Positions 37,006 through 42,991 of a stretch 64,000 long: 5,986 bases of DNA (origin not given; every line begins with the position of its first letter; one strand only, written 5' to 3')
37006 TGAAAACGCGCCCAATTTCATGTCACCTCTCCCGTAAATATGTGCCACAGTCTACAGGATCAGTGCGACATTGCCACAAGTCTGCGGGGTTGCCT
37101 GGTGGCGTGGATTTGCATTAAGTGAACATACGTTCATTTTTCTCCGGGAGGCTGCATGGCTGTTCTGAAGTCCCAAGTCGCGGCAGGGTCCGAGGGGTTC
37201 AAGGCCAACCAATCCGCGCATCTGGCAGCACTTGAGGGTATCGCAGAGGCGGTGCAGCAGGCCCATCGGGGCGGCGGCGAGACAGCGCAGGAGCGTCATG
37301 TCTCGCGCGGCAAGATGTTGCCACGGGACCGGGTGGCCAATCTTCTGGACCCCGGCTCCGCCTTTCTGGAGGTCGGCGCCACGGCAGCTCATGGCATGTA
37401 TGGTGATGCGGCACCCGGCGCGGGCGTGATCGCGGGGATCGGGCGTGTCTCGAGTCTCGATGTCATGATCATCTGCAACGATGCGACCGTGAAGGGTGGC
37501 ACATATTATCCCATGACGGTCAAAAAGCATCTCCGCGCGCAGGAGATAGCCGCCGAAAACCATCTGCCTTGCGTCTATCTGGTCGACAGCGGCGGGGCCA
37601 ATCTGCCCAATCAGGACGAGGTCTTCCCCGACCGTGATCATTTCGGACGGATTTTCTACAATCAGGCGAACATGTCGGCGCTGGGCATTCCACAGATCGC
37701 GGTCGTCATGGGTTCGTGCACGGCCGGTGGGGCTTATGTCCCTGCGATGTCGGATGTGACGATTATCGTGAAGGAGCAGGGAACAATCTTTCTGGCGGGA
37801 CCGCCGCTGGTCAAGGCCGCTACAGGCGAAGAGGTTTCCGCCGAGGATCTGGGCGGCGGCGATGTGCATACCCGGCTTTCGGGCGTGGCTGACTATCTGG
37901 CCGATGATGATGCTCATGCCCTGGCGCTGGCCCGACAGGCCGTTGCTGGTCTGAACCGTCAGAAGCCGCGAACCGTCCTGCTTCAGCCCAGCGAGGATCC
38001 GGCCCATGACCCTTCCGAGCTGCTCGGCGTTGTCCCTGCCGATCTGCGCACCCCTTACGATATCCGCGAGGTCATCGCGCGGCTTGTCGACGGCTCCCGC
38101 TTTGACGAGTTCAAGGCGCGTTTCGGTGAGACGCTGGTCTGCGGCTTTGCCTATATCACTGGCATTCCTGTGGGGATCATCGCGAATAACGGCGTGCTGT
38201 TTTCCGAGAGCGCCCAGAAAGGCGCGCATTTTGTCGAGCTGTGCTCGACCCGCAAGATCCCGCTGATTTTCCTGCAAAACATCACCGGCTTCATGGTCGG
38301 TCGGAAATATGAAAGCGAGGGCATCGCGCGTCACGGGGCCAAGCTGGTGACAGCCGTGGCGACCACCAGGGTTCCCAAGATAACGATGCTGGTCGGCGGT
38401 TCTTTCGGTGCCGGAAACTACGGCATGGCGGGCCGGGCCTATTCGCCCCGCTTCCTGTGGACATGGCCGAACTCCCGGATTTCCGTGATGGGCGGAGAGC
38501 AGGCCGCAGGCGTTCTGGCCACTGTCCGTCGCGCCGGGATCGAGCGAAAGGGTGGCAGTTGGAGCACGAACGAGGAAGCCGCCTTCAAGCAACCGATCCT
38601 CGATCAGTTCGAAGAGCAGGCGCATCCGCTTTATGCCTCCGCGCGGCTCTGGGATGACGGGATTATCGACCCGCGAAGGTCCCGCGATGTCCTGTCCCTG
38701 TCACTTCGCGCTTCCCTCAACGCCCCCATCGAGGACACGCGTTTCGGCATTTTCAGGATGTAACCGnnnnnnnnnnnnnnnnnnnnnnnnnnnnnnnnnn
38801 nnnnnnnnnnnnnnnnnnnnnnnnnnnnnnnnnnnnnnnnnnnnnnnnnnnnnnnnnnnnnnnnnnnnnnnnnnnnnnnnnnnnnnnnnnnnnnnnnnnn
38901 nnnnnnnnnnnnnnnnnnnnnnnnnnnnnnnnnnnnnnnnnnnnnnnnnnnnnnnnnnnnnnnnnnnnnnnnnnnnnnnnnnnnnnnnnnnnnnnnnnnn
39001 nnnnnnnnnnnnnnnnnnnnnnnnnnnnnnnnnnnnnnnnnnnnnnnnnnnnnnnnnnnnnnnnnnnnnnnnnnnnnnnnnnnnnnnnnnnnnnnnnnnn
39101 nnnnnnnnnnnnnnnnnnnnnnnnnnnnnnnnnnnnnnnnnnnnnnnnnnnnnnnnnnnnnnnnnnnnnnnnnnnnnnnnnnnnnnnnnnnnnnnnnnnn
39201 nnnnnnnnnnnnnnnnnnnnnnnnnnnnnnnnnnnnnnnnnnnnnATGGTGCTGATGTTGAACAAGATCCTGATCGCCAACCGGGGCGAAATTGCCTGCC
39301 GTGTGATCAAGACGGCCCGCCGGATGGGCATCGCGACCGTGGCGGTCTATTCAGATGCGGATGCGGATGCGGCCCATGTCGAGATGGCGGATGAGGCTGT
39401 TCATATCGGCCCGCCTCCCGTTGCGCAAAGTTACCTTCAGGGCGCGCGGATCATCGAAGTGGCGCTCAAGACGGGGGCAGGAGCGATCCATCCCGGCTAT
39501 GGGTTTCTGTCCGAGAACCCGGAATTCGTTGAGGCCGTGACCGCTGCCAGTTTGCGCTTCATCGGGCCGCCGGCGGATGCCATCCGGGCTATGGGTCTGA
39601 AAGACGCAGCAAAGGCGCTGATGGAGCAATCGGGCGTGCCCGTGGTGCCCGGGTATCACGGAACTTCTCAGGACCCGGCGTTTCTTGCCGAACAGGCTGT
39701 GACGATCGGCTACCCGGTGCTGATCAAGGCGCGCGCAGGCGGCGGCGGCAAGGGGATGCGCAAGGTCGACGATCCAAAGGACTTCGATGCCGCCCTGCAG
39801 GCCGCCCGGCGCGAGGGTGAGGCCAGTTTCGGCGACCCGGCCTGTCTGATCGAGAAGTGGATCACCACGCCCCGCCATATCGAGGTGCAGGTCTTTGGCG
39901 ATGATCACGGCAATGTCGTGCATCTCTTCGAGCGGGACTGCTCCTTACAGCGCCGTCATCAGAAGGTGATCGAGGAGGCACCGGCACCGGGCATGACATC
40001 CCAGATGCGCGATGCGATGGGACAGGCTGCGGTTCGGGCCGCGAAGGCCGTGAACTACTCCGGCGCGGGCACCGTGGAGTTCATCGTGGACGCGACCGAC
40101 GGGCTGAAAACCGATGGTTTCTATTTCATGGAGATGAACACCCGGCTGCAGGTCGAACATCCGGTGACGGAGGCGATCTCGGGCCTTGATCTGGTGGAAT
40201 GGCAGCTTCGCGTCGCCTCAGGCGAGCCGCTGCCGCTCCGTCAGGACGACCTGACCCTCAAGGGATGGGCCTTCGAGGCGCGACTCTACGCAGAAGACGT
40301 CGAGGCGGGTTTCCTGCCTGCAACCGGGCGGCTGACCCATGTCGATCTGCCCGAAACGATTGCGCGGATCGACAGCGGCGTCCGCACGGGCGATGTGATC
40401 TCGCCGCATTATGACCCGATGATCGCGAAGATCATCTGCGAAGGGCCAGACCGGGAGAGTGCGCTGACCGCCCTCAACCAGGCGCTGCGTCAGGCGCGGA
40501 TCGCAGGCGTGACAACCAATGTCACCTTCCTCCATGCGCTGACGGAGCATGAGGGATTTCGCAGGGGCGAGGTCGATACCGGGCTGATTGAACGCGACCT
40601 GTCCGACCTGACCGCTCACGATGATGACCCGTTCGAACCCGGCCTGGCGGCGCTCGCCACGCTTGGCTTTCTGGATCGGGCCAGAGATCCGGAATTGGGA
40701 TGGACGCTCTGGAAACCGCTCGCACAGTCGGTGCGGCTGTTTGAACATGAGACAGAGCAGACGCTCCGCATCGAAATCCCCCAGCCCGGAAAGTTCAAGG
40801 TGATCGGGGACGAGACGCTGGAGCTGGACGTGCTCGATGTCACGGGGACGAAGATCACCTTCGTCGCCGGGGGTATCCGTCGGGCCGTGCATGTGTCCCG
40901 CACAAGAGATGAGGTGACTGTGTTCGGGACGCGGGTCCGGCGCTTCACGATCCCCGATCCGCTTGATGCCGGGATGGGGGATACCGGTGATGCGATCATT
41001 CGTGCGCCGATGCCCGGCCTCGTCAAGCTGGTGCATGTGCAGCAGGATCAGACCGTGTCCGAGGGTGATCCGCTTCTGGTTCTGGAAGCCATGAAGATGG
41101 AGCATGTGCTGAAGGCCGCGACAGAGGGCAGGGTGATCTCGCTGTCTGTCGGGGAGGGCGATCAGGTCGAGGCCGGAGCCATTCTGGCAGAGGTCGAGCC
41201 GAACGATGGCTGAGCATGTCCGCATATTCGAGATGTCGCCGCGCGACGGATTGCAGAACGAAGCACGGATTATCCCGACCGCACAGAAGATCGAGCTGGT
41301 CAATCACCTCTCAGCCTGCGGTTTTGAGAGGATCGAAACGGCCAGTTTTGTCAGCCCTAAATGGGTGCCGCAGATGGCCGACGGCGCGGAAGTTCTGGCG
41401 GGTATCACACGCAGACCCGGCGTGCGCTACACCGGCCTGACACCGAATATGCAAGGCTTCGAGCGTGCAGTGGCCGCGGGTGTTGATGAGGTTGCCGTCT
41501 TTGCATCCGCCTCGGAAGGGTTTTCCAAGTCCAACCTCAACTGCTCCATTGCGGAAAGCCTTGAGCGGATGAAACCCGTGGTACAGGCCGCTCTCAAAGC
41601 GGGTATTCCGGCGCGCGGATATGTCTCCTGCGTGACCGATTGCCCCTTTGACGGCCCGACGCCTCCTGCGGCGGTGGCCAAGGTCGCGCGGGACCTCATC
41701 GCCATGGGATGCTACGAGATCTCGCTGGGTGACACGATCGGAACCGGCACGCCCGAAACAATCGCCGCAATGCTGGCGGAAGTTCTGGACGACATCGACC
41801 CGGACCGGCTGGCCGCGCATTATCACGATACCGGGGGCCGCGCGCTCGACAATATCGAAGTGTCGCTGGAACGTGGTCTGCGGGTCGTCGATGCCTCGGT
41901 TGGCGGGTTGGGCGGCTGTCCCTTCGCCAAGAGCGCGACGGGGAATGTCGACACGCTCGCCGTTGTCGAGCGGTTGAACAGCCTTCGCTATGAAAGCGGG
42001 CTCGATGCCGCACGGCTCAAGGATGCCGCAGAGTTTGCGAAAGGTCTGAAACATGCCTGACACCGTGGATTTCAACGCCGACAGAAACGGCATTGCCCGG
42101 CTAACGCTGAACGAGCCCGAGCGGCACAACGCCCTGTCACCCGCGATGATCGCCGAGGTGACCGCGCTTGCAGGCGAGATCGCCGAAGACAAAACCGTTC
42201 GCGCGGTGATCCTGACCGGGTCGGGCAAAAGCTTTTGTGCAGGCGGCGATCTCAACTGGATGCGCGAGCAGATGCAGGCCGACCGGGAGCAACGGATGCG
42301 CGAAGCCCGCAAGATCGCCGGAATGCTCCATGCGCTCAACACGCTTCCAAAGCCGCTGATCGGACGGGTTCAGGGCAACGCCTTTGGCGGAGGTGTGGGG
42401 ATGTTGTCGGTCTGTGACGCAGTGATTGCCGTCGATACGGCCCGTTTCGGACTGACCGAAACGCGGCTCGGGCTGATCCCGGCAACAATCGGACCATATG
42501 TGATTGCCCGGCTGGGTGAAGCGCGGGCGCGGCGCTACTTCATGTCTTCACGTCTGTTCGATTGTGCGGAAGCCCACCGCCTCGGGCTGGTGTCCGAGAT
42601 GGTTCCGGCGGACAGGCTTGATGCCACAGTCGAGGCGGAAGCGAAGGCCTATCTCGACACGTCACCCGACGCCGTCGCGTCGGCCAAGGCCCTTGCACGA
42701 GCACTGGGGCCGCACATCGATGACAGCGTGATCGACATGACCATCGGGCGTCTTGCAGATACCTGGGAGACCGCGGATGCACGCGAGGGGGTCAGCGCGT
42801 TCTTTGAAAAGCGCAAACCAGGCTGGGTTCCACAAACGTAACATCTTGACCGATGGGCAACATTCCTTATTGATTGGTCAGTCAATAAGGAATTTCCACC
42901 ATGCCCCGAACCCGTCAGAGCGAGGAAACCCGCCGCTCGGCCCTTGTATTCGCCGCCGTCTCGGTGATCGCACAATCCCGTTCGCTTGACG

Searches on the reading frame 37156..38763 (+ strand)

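Call 45: search_protein_families(library=ncbifam, proteins=[window:37156-38763:+], max_evalue=1e-10)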
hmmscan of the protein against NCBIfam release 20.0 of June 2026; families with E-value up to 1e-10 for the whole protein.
window:37156-38763:+ (535 aa): 2 families
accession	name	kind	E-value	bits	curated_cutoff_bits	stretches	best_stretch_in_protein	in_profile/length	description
TIGR01117.1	mmdA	subfamily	5.9e-92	309.1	998.8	1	28-515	5-490/512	methylmalonyl-CoA decarboxylase subunit alpha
NF041504.1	AccA_sub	subfamily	2.6e-12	46.7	300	0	89-205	39-160/257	carboxyltransferase subunit alpha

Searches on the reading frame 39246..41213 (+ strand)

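Call 45: search_protein_families(library=ncbifam, proteins=[window:39246-41213:+], max_evalue=1e-10)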
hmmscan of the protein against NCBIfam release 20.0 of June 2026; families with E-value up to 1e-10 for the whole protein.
window:39246-41213:+ (655 aa): 20 families
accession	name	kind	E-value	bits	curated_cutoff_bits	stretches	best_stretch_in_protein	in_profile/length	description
TIGR02712.1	urea_carbox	equivalog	5.2e-180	600.8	1303.85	1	6-449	2-440/1201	urea carboxylase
NF006367.0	PRK08591.1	subfamily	8.9e-177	588.3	597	1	4-453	1-446/451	acetyl-CoA carboxylase biotin carboxylase subunit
NF009554.0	PRK12999.1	equivalog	3.3e-173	578.2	965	2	4-451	4-455/1147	pyruvate carboxylase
TIGR00514.1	accC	equivalog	1.7e-172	574.3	626.5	1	4-451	1-444/449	acetyl-CoA carboxylase biotin carboxylase subunit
NF006406.0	PRK08654.1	equivalog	1.7e-166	554.6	739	1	4-451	1-443/499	acetyl-CoA carboxylase biotin carboxylase subunit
NF004085.0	PRK05586.1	equivalog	5.7e-160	533.1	723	1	4-453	1-446/448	acetyl-CoA carboxylase biotin carboxylase subunit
TIGR01235.1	pyruv_carbox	equivalog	6.9e-159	530.5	1114.45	2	7-450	1-450/1143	pyruvate carboxylase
NF009471.0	PRK12833.1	equivalog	5.3e-157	523.1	686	1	4-458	4-454/467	acetyl-CoA carboxylase biotin carboxylase subunit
NF006287.0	PRK08463.1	equivalog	1.2e-149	499.2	775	1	4-462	1-455/479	acetyl-CoA carboxylase subunit A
NF005525.0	PRK07178.1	equivalog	2.5e-148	494.6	768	1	4-451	1-442/471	acetyl-CoA carboxylase biotin carboxylase subunit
NF006286.0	PRK08462.1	equivalog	2e-142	475.2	740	1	5-450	4-443/445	acetyl-CoA carboxylase biotin carboxylase subunit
NF004173.0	PRK05641.1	equivalog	5.9e-15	56.1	199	1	508-650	16-152/153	putative acetyl-CoA carboxylase biotin carboxyl carrier protein subunit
NF005117.0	PRK06549.1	equivalog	9.7e-14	52.1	159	1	580-647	59-126/130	acetyl-CoA carboxylase biotin carboxyl carrier protein subunit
NF010643.0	PRK14040.1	subfamily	1.6e-13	50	892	1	581-649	525-593/595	oxaloacetate decarboxylase subunit alpha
NF006761.0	PRK09282.1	domain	2.4e-13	49.4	402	1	580-651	519-590/591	pyruvate carboxylase subunit B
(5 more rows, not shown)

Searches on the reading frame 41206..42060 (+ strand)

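Call 45: search_protein_families(library=ncbifam, proteins=[window:41206-42060:+], max_evalue=1e-10)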
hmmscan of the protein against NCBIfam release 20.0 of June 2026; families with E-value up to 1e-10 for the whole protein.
window:41206-42060:+ (284 aa): 6 families
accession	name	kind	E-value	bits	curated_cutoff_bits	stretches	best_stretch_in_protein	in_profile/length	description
NF004283.0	PRK05692.1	subfamily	2e-131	437.6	246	1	1-280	3-282/300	hydroxymethylglutaryl-CoA lyase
TIGR02146.1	LysS_fung_arch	equivalog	1e-15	57.9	413.55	1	13-236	7-220/344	homocitrate synthase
NF002085.0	PRK00915.1-2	subfamily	7e-13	48.1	517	1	2-237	11-235/504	2-isopropylmalate synthase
NF041069.1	IPMS_Sufob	equivalog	6.8e-11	42.1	600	1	5-274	1-256/371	isopropylmalate synthase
NF002086.0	PRK00915.1-3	equivalog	6.9e-11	41.3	532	1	2-236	4-235/516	2-isopropylmalate synthase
TIGR02090.1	LEU1_arch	subfamily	7.6e-11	41.7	484.75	0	5-238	1-223/363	isopropylmalate/citramalate/homocitrate synthases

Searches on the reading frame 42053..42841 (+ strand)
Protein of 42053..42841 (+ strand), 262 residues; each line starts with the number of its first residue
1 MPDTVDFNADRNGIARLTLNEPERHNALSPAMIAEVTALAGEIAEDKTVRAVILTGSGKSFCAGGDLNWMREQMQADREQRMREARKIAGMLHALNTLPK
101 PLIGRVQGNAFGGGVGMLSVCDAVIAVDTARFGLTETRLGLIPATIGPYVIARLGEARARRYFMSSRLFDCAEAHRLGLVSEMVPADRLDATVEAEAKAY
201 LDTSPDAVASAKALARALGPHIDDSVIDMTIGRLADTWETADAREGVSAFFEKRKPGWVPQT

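Call 45: search_protein_families(library=ncbifam, proteins=[window:42053-42841:+], max_evalue=1e-10)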
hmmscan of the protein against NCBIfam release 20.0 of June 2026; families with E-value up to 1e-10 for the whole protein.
window:42053-42841:+ (262 aa): 70 families (the best 25 are shown)
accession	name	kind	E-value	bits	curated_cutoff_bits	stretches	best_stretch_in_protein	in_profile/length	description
NF005675.0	PRK07468.1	equivalog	6.8e-126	419.3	350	1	3-259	4-260/262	crotonase/enoyl-CoA hydratase family protein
NF004227.0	PRK05674.1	equivalog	4.3e-63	213.5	426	1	4-261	6-264/271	gamma-carboxygeranoyl-CoA hydratase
NF005879.0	PRK07827.1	equivalog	8.1e-55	185.8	283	1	10-259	13-260/261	enoyl-CoA hydratase family protein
NF051848.1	EnCoAHydtEchA19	equivalog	2.3e-49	168.3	400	1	14-258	10-255/258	enoyl-CoA hydratase EchA19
NF006008.0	PRK08139.1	equivalog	1.4e-48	165.8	313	1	9-259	16-264/266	enoyl-CoA hydratase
NF042430.2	EnCoAhydt_DpgD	equivalog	7.1e-45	153.5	400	1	11-259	4-256/258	enoyl-CoA-hydratase DpgD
NF005802.0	PRK07657.1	equivalog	7.8e-45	153.4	363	1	3-257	3-256/260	enoyl-CoA hydratase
NF046063.1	oxepin_alt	equivalog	1.6e-44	152.3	300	1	12-256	8-253/254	oxepin-CoA hydrolase, alternative type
NF006699.0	PRK09245.1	subfamily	2.8e-44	151.4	354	1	11-257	10-262/266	crotonase/enoyl-CoA hydratase family protein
NF006109.0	PRK08260.1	subfamily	3.6e-43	147.9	320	1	4-258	5-275/296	enoyl-CoA hydratase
NF004781.0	PRK06127.1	subfamily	9.2e-43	146.8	291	1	10-257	17-265/269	enoyl-CoA hydratase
NF005700.0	PRK07511.1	subfamily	1.8e-42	145.7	274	1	16-258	15-258/260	enoyl-CoA hydratase family protein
NF004517.0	PRK05862.1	equivalog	1.8e-42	145.6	396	1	11-257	11-253/257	enoyl-CoA hydratase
NF004796.0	PRK06144.1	subfamily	2.8e-42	145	272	1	7-259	12-260/262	enoyl-CoA hydratase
NF006588.0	PRK09120.1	equivalog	6.4e-41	140.3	276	1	3-252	8-261/276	p-hydroxycinnamoyl CoA hydratase/lyase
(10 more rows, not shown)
